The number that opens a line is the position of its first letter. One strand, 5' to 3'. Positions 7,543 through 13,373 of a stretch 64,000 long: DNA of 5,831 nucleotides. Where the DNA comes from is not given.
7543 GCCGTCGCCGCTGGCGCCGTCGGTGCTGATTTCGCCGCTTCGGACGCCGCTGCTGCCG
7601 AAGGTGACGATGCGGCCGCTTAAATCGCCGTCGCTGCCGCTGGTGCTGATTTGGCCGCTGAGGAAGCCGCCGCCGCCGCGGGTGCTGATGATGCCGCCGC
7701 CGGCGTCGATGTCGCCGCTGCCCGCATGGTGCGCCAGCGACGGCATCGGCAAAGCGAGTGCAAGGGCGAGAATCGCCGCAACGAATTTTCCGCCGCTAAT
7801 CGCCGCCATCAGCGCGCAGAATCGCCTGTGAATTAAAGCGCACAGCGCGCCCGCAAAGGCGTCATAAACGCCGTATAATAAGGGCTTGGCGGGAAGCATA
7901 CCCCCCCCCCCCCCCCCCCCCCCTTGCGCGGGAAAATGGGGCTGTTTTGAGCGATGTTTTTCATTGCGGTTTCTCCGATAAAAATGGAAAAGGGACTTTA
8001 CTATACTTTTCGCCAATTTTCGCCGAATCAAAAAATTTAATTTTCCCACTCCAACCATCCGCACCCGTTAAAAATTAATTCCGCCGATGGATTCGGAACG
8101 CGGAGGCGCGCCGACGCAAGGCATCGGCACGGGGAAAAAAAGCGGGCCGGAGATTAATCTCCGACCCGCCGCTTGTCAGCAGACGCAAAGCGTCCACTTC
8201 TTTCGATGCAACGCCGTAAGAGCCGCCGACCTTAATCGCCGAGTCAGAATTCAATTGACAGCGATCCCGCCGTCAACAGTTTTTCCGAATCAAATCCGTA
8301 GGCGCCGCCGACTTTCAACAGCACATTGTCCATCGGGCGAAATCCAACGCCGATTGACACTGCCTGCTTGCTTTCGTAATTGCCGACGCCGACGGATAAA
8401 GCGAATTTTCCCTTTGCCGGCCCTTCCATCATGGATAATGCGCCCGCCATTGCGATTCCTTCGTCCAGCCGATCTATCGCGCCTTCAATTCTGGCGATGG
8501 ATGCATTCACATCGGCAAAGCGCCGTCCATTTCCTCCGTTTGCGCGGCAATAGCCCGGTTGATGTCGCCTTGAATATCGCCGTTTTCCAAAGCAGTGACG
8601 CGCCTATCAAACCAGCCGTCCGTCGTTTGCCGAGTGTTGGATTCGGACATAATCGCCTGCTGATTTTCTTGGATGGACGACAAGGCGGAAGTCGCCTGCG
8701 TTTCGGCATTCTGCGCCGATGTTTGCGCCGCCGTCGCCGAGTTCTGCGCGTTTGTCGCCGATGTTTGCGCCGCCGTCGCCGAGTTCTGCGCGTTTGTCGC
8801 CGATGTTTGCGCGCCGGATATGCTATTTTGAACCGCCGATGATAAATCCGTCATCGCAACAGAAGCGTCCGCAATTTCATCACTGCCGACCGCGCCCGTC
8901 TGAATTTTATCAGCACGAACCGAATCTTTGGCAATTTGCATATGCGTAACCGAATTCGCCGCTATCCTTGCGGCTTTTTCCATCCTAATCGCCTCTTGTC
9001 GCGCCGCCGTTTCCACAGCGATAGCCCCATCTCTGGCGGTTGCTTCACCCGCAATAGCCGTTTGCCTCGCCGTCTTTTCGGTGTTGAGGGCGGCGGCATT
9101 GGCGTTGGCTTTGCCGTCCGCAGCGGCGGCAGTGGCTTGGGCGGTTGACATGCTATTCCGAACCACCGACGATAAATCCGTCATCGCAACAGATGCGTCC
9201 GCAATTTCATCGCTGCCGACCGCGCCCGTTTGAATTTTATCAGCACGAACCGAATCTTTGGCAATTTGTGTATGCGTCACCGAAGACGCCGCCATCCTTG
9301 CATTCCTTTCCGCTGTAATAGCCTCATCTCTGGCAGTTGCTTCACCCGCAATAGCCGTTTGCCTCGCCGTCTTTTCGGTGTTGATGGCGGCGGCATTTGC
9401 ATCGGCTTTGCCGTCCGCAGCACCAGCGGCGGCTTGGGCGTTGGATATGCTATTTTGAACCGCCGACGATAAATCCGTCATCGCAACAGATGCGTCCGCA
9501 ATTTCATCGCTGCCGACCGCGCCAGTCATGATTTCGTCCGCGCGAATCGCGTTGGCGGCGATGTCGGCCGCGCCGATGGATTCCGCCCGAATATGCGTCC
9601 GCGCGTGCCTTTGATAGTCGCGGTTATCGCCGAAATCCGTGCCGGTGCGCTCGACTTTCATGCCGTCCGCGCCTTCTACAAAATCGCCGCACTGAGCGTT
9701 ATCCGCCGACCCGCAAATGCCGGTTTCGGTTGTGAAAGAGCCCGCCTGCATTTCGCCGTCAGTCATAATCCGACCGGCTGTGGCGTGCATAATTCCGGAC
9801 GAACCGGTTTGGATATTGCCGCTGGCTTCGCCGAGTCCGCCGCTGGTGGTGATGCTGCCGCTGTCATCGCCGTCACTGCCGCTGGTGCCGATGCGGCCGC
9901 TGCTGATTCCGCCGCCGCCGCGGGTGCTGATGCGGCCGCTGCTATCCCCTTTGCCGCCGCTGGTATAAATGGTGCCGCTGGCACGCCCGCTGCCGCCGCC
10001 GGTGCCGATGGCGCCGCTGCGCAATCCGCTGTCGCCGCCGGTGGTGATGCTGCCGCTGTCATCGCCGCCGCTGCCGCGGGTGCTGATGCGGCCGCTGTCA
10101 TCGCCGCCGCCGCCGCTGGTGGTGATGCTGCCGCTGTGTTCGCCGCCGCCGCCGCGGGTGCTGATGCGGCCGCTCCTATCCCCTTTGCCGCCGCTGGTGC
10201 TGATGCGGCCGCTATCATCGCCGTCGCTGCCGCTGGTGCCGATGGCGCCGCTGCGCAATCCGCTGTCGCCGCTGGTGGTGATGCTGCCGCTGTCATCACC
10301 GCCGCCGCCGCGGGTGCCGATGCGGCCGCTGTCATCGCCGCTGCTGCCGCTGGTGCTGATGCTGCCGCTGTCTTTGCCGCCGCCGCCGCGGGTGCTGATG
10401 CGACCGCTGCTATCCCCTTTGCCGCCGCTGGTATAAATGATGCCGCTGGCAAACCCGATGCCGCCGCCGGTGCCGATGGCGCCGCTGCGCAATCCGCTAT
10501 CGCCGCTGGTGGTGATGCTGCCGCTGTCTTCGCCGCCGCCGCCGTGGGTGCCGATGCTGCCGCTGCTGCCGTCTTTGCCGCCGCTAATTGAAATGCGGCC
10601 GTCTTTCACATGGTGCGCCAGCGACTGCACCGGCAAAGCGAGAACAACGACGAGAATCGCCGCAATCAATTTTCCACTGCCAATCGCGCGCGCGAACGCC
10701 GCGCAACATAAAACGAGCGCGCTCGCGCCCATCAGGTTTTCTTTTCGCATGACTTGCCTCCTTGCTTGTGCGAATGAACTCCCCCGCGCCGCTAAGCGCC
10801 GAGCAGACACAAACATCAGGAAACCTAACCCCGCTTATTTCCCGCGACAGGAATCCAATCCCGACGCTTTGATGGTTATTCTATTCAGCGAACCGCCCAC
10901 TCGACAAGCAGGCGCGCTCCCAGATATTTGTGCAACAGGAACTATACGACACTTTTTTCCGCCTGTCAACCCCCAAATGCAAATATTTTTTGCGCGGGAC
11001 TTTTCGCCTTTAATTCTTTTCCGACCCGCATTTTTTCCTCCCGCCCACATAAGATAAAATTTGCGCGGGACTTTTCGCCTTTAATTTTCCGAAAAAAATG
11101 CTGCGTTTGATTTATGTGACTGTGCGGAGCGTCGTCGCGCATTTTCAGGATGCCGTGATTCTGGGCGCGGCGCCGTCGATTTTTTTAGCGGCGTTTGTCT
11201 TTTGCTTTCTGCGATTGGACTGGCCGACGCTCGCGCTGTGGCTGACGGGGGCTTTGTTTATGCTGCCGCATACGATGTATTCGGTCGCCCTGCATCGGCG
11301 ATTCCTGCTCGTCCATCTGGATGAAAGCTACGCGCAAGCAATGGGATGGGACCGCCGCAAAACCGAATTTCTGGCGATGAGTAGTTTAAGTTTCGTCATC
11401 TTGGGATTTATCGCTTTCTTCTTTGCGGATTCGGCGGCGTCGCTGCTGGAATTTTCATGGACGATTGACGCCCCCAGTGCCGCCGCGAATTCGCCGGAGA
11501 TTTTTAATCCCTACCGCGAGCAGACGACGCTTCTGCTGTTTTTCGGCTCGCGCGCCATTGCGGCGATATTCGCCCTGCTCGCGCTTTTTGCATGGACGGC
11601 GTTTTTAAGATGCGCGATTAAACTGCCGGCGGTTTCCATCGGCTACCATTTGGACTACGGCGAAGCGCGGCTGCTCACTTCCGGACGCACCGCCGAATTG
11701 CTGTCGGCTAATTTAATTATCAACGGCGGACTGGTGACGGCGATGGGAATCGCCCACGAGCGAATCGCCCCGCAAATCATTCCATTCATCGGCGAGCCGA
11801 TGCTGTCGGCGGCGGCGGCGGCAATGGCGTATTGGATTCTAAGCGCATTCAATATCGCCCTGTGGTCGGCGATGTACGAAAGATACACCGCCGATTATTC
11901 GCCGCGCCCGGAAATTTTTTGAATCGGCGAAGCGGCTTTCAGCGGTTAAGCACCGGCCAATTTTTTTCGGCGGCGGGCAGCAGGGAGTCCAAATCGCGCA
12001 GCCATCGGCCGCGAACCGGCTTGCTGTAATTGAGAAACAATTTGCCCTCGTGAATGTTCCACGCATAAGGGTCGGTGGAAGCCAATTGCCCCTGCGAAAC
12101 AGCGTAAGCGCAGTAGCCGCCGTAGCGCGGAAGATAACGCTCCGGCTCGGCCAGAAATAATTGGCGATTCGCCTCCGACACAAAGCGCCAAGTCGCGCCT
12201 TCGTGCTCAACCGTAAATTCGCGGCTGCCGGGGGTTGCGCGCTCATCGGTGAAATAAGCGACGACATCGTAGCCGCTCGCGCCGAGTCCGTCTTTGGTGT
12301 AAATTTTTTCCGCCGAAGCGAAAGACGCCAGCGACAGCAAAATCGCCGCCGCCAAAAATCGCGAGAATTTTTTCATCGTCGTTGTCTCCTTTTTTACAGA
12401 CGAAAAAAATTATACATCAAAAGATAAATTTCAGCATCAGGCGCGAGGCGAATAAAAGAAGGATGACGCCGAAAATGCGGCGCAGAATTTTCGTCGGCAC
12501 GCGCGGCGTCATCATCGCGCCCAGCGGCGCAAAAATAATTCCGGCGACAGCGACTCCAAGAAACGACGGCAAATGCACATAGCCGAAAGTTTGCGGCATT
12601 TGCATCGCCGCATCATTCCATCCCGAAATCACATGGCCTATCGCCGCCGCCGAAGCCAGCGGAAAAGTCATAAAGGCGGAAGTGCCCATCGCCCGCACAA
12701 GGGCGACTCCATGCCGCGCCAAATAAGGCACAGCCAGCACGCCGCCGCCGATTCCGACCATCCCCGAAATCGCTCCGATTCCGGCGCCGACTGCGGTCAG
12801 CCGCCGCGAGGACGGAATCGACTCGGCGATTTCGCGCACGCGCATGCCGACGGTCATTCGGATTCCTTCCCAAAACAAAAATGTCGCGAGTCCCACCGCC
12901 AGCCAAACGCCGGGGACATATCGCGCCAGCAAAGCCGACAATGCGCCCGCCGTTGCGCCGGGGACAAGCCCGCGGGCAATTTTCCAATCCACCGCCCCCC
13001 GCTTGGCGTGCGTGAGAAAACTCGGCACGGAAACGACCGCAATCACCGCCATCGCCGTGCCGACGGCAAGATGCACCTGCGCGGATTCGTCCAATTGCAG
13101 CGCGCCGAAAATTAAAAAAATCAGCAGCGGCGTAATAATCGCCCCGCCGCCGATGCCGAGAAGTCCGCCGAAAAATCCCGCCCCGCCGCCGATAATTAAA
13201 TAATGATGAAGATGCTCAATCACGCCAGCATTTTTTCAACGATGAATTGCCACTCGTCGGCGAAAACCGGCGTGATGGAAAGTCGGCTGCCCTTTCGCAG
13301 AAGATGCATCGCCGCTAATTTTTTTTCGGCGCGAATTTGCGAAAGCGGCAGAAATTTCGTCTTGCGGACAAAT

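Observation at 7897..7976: G23 phase-variation switch in the collagen adhesin, apparently OFF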

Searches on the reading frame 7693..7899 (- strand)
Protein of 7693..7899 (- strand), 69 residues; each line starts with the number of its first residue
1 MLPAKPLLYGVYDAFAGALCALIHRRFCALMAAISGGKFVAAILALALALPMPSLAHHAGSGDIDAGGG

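Call 63: search_protein_families(library=pfam, proteins=[window:7693-7899:-], max_evalue=10)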
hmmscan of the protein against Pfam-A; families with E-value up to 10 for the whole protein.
seq(69 aa): 0 families
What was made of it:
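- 7732..7899 (-): Long N-terminal secretion-signal region: a 56-aa stretch ending in the hydrophobic core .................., just before HH. It contains the internal ATG 7809, which has no SD. There is no Pfam ESPR match (call 63).
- The fused N-terminal signal would be about 78 aa long, which is unusually long, and it has no Pfam ESPR match (call 63).
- Tried and rejected: No Pfam ESPR match, so I do not call the N-terminus an ESPR (call 63).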

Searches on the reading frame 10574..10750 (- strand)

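Call 63: search_protein_families(library=pfam, proteins=[window:10574-10750:-], max_evalue=10)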
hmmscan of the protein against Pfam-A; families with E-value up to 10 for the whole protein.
seq(59 aa): 1 family
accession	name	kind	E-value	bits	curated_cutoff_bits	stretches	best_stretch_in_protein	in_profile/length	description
PF02308.21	MgtC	-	0.023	15.5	31.4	1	10-48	80-118/121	MgtC family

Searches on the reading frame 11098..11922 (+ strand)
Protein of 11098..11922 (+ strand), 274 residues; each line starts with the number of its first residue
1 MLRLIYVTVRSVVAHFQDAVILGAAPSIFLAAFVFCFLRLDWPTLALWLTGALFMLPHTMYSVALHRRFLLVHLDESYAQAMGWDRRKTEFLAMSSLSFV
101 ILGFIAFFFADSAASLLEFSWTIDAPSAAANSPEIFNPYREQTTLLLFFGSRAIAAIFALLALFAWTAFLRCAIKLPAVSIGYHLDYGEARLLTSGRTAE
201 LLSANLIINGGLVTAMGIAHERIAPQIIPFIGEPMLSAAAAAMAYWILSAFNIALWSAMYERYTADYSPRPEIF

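Call 7: search_protein_families(library=pfam, proteins=[window:11098-11922:+], max_evalue=0.01)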
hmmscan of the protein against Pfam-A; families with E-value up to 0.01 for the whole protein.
window:11098-11922:+ (274 aa): 0 families

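Call 29: find_encoding_contigs(protein=window:11098-11922:+, flank=10000, max_places=10)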
Protein window:11098-11922:+ (274 aa): no gene with exactly this product is on record in the collection.

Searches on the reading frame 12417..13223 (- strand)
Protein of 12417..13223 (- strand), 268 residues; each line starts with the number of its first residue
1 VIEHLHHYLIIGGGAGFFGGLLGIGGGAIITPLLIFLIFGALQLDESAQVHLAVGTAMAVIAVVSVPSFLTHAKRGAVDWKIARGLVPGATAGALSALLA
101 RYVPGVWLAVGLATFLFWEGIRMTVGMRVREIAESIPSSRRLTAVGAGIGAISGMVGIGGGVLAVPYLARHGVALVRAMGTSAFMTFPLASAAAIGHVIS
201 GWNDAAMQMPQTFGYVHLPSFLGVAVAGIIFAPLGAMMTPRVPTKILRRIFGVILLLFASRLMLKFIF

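Call 50: find_encoding_contigs(protein=window:12417-13223:-, flank=10000, max_places=10)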
Protein window:12417-13223:- (268 aa): no gene with exactly this product is on record in the collection.
